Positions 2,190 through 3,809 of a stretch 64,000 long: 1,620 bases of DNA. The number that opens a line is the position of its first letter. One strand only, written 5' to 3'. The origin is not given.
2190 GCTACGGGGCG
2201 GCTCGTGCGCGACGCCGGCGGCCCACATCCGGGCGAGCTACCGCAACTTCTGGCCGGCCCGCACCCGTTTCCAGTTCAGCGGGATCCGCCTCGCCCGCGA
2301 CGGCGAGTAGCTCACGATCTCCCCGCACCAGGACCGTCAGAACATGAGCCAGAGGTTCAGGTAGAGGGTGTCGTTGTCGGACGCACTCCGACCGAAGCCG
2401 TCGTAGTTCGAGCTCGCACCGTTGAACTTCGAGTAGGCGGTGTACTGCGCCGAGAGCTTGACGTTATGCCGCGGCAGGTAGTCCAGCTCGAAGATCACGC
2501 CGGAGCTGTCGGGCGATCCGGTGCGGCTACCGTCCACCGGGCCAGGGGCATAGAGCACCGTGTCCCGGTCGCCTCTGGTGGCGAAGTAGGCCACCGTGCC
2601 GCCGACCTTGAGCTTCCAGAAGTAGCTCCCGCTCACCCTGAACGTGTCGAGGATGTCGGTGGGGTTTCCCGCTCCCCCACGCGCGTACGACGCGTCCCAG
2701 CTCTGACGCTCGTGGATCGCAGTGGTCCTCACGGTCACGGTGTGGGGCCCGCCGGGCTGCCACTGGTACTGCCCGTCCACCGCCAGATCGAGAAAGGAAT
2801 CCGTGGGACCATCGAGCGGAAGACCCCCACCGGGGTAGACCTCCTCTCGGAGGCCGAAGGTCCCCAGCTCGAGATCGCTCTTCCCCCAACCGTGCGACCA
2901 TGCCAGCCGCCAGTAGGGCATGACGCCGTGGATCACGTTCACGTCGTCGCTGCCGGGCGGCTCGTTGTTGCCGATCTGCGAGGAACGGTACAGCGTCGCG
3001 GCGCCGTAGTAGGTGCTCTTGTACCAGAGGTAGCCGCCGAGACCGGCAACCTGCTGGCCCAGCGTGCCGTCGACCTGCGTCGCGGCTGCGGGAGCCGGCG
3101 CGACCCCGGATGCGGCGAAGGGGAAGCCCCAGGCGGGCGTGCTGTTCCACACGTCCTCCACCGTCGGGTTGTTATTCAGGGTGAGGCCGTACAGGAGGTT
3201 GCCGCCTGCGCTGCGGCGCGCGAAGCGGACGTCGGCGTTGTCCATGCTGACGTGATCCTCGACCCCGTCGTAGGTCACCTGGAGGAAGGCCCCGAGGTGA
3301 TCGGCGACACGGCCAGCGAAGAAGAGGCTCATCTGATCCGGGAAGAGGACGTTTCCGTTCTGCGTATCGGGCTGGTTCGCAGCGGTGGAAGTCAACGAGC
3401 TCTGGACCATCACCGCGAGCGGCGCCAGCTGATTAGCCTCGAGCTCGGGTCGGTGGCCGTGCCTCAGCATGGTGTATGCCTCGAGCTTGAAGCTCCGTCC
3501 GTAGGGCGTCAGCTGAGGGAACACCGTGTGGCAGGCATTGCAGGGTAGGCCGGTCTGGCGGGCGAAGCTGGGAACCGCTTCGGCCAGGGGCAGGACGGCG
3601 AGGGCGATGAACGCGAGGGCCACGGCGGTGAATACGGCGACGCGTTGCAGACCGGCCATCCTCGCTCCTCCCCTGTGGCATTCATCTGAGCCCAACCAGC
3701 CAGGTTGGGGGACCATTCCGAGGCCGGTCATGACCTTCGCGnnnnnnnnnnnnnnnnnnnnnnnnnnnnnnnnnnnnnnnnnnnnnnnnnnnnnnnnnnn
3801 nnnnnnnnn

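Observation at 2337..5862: Operon resembling an outer-membrane metal-oxidation / extracellular electron-transfer conduit: blue-copper protein, dihaem cytochrome c, NfeD, and a Cyc2/Cyt572-like porin-cytochrome fusion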

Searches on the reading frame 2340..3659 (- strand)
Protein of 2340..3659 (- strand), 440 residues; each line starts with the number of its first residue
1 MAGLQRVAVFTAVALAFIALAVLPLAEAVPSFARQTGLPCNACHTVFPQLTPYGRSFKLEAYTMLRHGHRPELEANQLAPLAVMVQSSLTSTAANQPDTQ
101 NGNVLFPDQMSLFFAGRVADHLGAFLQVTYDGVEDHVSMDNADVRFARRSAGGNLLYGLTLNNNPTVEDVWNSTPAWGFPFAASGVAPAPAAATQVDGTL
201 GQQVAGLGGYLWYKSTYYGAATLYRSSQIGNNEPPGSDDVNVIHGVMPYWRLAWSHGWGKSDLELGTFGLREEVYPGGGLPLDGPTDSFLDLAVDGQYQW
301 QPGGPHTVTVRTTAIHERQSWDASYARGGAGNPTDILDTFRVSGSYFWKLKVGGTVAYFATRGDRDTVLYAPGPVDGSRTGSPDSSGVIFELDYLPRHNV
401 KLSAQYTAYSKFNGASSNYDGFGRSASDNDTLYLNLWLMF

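Call 4: search_protein_families(library=pfam, proteins=[window:2340-3659:-], max_evalue=1)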
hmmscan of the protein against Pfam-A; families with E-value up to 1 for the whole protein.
seq(440 aa): 0 families

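Call 5: search_protein_families(library=ncbifam, proteins=[window:2340-3659:-], max_evalue=1)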
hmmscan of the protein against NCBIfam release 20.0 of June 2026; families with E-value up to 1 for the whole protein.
seq(440 aa): 0 families

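Call 6: find_homologous_proteins(query=window:2340-3659:-)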
Query seq(440 aa) (440 aa): 6424 proteins with E <= 0.001 among 8000 candidates; the best 120 are listed.
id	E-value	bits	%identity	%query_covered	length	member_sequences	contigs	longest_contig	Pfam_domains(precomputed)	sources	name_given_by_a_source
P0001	0.0e+0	1019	100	100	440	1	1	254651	-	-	-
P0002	3.4e-194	664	69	94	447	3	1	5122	-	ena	-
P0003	9.4e-192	656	65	100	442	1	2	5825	-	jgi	jgi:hypothetical protein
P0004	1.3e-189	649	65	99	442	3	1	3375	-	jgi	jgi:hypothetical protein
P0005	7.7e-183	626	65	94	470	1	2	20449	-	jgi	jgi:hypothetical protein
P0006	8.4e-179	613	66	94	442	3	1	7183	-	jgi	jgi:hypothetical protein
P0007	4.5e-173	594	59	100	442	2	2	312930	-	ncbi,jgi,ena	-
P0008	5.3e-171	587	60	98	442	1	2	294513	-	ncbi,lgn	-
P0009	1.2e-165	570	59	100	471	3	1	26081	-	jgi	jgi:hypothetical protein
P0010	1.0e-164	567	58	99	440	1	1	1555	-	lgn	-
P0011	1.2e-164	567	60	97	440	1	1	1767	-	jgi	jgi:hypothetical protein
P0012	3.0e-164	565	56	99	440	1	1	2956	-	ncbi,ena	-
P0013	6.7e-164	564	59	99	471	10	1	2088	-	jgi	jgi:hypothetical protein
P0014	2.0e-163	562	58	99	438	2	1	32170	-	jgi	jgi:hypothetical protein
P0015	1.4e-162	560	58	99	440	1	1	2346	-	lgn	-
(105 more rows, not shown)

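Call 12: find_encoding_contigs(protein=P0001, flank=10000, max_places=3)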
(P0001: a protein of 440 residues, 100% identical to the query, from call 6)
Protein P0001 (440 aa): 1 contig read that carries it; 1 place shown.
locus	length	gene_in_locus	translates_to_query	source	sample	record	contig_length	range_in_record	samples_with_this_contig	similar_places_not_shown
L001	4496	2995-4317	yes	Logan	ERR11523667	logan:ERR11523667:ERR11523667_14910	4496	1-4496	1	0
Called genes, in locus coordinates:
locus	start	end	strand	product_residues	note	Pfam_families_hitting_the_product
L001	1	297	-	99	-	?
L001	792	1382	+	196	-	PF13620:CarboxypepD_reg (weak), PF14686:fn3_3 (weak)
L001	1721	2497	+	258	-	PF13442:Cytochrome_CBB3, PF00034:Cytochrom_C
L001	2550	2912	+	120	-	PF01957:NfeD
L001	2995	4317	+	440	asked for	-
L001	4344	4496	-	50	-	?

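Call 13: find_encoding_contigs(protein=P0007, flank=8000, max_places=3)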
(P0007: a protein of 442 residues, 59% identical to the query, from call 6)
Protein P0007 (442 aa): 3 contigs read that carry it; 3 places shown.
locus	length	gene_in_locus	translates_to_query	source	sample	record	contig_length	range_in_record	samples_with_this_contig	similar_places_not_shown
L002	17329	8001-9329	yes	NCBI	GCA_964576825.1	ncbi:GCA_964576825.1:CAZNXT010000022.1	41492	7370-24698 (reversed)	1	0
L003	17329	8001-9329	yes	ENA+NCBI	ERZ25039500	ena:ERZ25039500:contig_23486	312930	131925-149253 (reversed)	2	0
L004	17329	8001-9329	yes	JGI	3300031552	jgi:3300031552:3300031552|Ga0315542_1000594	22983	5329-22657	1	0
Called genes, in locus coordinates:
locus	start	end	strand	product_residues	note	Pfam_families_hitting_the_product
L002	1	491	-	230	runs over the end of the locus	PF02665:Nitrate_red_gam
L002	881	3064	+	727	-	PF07715:Plug, PF00593:TonB_dep_Rec_b-barrel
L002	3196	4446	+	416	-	PF00595:PDZ, PF13180:PDZ_2, PF17820:PDZ_6, PF03572:Peptidase_S41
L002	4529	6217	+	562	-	PF00654:Voltage_CLC, PF02080:TrkA_C (weak)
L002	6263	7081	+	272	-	PF13189:Cytidylate_kin2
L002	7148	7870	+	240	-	-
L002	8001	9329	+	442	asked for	-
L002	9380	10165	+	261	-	PF00034:Cytochrom_C, PF13442:Cytochrome_CBB3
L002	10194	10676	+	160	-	-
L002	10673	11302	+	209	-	PF00355:Rieske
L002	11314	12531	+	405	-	PF00033:Cytochrome_B, PF13631:Cytochrom_B_N_2, PF00032:Cytochrom_B_C (weak)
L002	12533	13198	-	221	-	PF01810:LysE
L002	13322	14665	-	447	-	PF03109:ABC1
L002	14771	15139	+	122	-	-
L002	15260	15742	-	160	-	-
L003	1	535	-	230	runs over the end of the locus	PF02665:Nitrate_red_gam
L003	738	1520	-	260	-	PF00376:MerR (faint), PF12728:HTH_17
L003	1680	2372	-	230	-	PF02665:Nitrate_red_gam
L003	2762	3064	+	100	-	-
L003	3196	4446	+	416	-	PF00595:PDZ, PF13180:PDZ_2, PF17820:PDZ_6, PF03572:Peptidase_S41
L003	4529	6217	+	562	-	PF00654:Voltage_CLC, PF02080:TrkA_C (weak)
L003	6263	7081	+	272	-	PF13189:Cytidylate_kin2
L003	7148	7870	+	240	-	-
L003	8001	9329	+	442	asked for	-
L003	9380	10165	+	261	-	PF00034:Cytochrom_C, PF13442:Cytochrome_CBB3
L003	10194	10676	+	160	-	-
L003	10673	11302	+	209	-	PF00355:Rieske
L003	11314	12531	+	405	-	PF00033:Cytochrome_B, PF13631:Cytochrom_B_N_2, PF00032:Cytochrom_B_C (weak)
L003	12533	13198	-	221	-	PF01810:LysE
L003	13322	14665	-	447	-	PF03109:ABC1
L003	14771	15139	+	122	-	-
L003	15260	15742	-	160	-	-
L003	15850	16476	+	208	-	PF01641:SelR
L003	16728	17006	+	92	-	PF01037:AsnC_trans_reg, PF08734:GYD (weak)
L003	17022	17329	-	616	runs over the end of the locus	PF02366:PMT, PF13231:PMT_2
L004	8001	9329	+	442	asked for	-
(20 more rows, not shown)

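Call 14: find_encoding_contigs(protein=P0008, flank=8000, max_places=3)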
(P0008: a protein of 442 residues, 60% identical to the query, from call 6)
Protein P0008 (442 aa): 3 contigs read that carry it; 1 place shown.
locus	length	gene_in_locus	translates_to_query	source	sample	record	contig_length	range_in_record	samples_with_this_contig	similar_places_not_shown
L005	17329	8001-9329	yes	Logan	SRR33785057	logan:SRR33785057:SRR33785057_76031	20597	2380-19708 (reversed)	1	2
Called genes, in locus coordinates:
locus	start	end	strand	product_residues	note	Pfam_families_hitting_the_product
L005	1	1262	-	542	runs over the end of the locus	PF00890:FAD_binding_2 (faint), PF01266:DAO (faint), PF07992:Pyr_redox_2 (weak), PF13450:NAD_binding_8 (weak), PF21162:ETFQO_UQ-bd, PF05187:Fer4_ETF_QO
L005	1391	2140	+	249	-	PF01012:ETF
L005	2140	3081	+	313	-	PF01012:ETF, PF00766:ETF_alpha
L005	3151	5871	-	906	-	PF00675:Peptidase_M16, PF05193:Peptidase_M16_C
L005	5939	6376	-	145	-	-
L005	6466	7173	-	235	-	PF10938:YfdX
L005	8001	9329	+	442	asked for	-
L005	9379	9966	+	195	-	PF10399:UCR_Fe-S_N (weak), PF00355:Rieske (faint)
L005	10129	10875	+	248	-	PF03009:GDPD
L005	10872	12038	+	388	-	PF01266:DAO, PF12831:FAD_oxidored (weak)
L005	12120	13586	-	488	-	PF00370:FGGY_N, PF02782:FGGY_C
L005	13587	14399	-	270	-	PF00459:Inositol_P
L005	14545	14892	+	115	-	PF11964:SpoIIAA-like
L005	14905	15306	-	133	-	-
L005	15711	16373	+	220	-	PF00702:Hydrolase, PF12710:HAD (weak), PF13419:HAD_2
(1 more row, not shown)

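Call 17: find_related_loci(query=A1, collection=genome_contigs, flank=8000)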
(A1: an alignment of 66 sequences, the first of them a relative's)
Query A1 (440 aa) in genome_contigs; peptide patterns used: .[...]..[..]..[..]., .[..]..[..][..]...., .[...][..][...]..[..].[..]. (x = any residue, [..] = any of these).
599 stretches matched a pattern (row limit reached: there are more); 593 encode a relative of the query (tblastn E <= 1e-3); the best 80 are kept; 80 distinct loci.
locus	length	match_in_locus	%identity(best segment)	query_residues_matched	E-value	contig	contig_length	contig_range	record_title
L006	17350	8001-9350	51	4-440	2e-141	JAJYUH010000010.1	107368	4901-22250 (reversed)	MAG: Natronospirales bacterium isolate DX4.bin23 NODE_76_length_107368_cov_78.172248, whole genome shotgun sequence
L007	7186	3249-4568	50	1-431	2e-136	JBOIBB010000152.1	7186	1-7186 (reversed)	MAG: Gammaproteobacteria bacterium isolate TC-S_metabat2.bin.119 k127_5031003, whole genome shotgun sequence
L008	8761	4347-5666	49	10-440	3e-134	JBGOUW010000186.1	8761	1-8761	MAG: Candidatus Binatia bacterium isolate OBJ_0618_7090110_13 k141_6518213_length_8761_cov_25.9929, whole genome shotgun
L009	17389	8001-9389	49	13-440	2e-134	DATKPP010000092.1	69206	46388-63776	MAG TPA_asm: Steroidobacteraceae bacterium isolate SMAG_U14794 k141_4182598, whole genome shotgun sequence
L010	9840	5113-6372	51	20-431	2e-134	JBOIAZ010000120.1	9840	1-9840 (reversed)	MAG: Gammaproteobacteria bacterium isolate TC-S_metawrap_bin.270 k127_3642758, whole genome shotgun sequence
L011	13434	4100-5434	48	6-440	3e-134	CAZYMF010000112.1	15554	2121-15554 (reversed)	MAG TPA_asm: uncultured Candidatus Binatia bacterium isolate SRP214966_co3_99 genome assembly, contig: NODE_5650_length_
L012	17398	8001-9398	48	13-440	4e-133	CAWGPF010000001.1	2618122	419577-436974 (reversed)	MAG: uncultured proteobacterium isolate MFD05512.bin.1.63 genome assembly, contig: contig_15622, whole genome shotgun se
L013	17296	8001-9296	49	26-440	5e-132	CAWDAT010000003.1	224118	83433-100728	MAG: uncultured Gammaproteobacteria bacterium isolate MFD01872.bin.1.85 genome assembly, contig: contig_147081, whole ge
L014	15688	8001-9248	51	27-440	4e-131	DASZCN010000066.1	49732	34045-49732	MAG TPA_asm: Gemmatimonadales bacterium isolate SMAG_U6443 k141_105735, whole genome shotgun sequence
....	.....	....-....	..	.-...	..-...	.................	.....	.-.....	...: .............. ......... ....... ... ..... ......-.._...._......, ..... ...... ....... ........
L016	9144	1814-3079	49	27-440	1e-130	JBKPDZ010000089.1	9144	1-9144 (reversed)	MAG: Gemmatimonadota bacterium isolate GB_EKS_MAG_00011 GB_EKS_000000669200, whole genome shotgun sequence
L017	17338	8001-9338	47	1-440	2e-130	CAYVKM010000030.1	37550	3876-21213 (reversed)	MAG TPA_asm: uncultured Calditrichaceae bacterium isolate SRP214966_co2_132 genome assembly, contig: NODE_1200_length_37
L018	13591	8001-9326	48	9-440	1e-129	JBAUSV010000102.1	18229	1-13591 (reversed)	MAG: Gammaproteobacteria bacterium isolate MFD02923_ilm_asm_bin22 k127_217030, whole genome shotgun sequence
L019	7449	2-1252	51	26-440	2e-129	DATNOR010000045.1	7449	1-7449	MAG TPA_asm: Gemmatimonadales bacterium isolate SMAG_U11536 k141_11240, whole genome shotgun sequence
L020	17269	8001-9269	48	26-440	3e-129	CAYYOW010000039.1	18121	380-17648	MAG TPA_asm: uncultured Lentimicrobiaceae bacterium isolate SRP128015_co1_94 genome assembly, contig: NODE_4301_length_1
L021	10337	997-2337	48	28-440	4e-129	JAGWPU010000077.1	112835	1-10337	MAG: Gammaproteobacteria bacterium isolate REEB287 k141_1949018, whole genome shotgun sequence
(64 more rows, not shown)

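Call 21: predict_structure(alignment_id=A1)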
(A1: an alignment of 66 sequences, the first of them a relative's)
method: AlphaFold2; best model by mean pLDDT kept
length: 440 residues; sequences in the alignment: 66
mean_pLDDT: 86.7   pTM: 0.83
mean pLDDT of the five models: 86.7, 86.0, 85.3, 83.8, 83.0
residues with pLDDT >= 90: 250; 70-90: 143; 50-70: 28; < 50: 19
segments of 3 or more residues with pLDDT < 50: 28-30, 66-77
pLDDT, mean of each block of 10 residues (from residue 1): 79 92 60 54 75 88 58 48 86 89 87 85 91 88 94 96 88 78 81 84 89 96 92 89 94 94 95 91 93 96 90 96 75 91 93 95 94 93 97 87 95 97 95 87
secondary structure, 60 per line:
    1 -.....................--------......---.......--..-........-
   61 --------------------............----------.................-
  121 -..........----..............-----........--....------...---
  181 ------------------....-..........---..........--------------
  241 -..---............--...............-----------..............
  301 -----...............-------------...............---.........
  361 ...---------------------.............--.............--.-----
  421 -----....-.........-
elements in order: H2-22 H31-36 H40-43 E44-46 H52-59 E81-92 E103-119 E122-131 E136-149 E155-162 H165-168 H199-202 E204-213 E217-226 E247-258 E261-275 E287-300 E306-320 E334-348 E352-363 E385-397 E400-412 H426-429 E431-439

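Call 23: search_solved_structures(query=A1, max_evalue=1)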
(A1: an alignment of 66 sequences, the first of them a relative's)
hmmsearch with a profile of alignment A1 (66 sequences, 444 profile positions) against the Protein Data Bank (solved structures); distinct sequences matched with E-value up to 1: 5.
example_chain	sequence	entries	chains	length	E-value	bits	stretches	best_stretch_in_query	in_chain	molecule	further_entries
1evj_A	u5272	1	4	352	0.029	16.4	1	212-296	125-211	GLUCOSE-FRUCTOSE OXIDOREDUCTASE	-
1ofg_A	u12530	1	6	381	0.032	16.2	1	212-296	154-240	GLUCOSE-FRUCTOSE OXIDOREDUCTASE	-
1ryd_A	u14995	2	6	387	0.033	16.2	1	212-296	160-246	glucose-fructose oxidoreductase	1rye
1h6a_A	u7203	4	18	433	0.04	15.9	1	212-296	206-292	PRECURSOR FORM OF GLUCOSE-FRUCTOSE OXIDOREDUCTASE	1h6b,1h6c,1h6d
6qvm_A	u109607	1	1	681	0.056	15.4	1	11-47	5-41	Multiheme cytochrome cf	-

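Call 25: fold_search(model_id=the predicted structure, library=pdb)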
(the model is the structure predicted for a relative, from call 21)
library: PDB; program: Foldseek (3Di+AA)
matches with E <= 10: 965; with E <= 0.001: 266
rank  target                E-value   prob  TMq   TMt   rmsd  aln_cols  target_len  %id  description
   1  6ehe                  2.2e-10  1.00  0.46  0.63   6.8       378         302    9  OmpTdeltaL8 (loop L8 deletion mutant of OmpT), an outer membrane protein of Vibrio cholerae (released 2018-04-25)
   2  4d65_A                2.8e-10  1.00  0.50  0.62   6.3       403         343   12  Structure of porin Omp-Pst2 from P. stuartii; the asymmetric unit contains a dimer of trimers. (released 2016-03-09)
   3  5oyk                  1.4e-09  1.00  0.43  0.57   7.3       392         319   10  Outer-membrane expressed OmpT of Vibrio cholerae (released 2018-04-25)
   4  6ehd                  1.5e-09  1.00  0.43  0.56   8.6       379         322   10  OmpT (in-vitro folded), an outer membrane protein of Vibrio cholerae (released 2018-04-25)
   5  4d64_A                1.7e-09  1.00  0.48  0.58   6.7       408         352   12  Structure of porin Omp-Pst1 from P. stuartii; the crystallographic symmetry generates a dimer of trimers. (released 2016-03-09)
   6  6ehf                  1.9e-09  1.00  0.47  0.61   8.0       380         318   10  OmpT (in-vitro folded), an outer membrane protein Vibrio cholerae (trimer form) (released 2018-04-25)
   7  5nxn_A                3.3e-09  1.00  0.50  0.61   6.7       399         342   13  Structure of a L5-deletion mutant of Providencia stuartii Omp-Pst1 (released 2018-02-21)
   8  5ldt_A                3.5e-09  1.00  0.37  0.40  14.6       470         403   10  Crystal Structures of MOMP from Campylobacter jejuni (released 2016-10-26)
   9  5fvn_A                7.8e-09  1.00  0.51  0.63   6.2       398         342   12  X-ray crystal structure of Enterobacter cloacae OmpE36 porin. (released 2016-08-10)
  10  8i8r_A                1.1e-08  1.00  0.49  0.60   6.9       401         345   11  Cryo-EM Structure of OmpC3-MlaA Complex in MSP2N2 Nanodiscs (released 2023-12-20)
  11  6ehb_B                1.2e-08  1.00  0.46  0.60   6.9       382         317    9  OmpU, an outer membrane protein, of Vibrio cholerae (released 2018-04-25)
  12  7eqm_A                1.3e-08  1.00  0.46  0.59   7.1       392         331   11  Apo Truncated VhChiP (Delta 1-19) (released 2022-08-10)
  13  1gfq                  1.8e-08  1.00  0.48  0.59   6.6       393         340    9  OMPF PORIN (MUTANT R82C) (released 1996-12-07)
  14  6ehc_A                2.0e-08  1.00  0.45  0.61   7.1       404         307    9  OmpUdeltaN (N-terminus deletion mutant of OmpU), outer membrane protein of Vibrio cholerae (released 2018-04-25)
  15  5mdq_A                2.0e-08  1.00  0.47  0.56   7.7       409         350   10  Crystal structure of outer membrane expressed Chitoporin VhChip from Vibrio harveyi (released 2017-12-20)
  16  2o4v_A                2.2e-08  1.00  0.48  0.51   8.1       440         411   11  An arginine ladder in OprP mediates phosphate specific transfer across the outer membrane (released 2006-12-26)
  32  4rjw                  5.4e-08  1.00  0.49  0.51   7.1       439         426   10  Crystal structure of Pseudomonas aeruginosa OprO (released 2015-10-21)
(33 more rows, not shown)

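Call 26: find_encoding_contigs(protein=P0005, flank=8000, max_places=2)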
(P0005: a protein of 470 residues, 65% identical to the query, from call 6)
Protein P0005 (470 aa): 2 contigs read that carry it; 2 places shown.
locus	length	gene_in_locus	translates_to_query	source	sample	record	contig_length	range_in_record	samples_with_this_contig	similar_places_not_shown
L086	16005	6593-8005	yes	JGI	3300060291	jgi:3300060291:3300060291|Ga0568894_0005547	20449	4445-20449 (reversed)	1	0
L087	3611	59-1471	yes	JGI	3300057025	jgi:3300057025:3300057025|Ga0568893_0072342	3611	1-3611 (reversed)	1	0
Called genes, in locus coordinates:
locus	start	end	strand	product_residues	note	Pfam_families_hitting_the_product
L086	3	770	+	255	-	?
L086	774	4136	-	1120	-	PF00930:DPPIV_N (faint), PF26549:Tricorn_N, PF26550:Tricorn_2nd (weak), PF26549:Tricorn_N, PF26550:Tricorn_2nd, PF14684:Tricorn_C1, PF14685:PDZ_Tricorn, PF03572:Peptidase_S41, +2 more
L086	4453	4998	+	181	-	PF13442:Cytochrome_CBB3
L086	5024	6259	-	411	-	PF07690:MFS_1, PF00083:Sugar_tr (faint), PF12832:MFS_1_like (faint), PF07690:MFS_1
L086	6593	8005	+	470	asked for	-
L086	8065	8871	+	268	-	PF17957:Big_7 (weak), PF00034:Cytochrom_C, PF13442:Cytochrome_CBB3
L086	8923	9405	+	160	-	-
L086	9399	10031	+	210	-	PF00355:Rieske (weak)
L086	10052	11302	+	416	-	PF00033:Cytochrome_B, PF13631:Cytochrom_B_N_2, PF00032:Cytochrom_B_C (weak)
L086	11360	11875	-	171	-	-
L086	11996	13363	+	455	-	PF02321:OEP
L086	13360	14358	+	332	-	PF25919:BSH_CusB (faint), PF25975:CzcB_C (weak)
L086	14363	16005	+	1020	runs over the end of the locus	PF00873:ACR_tran, PF02355:SecD_SecF_C (weak)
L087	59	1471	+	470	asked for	-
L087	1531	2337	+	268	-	PF17957:Big_7 (weak), PF00034:Cytochrom_C, PF13442:Cytochrome_CBB3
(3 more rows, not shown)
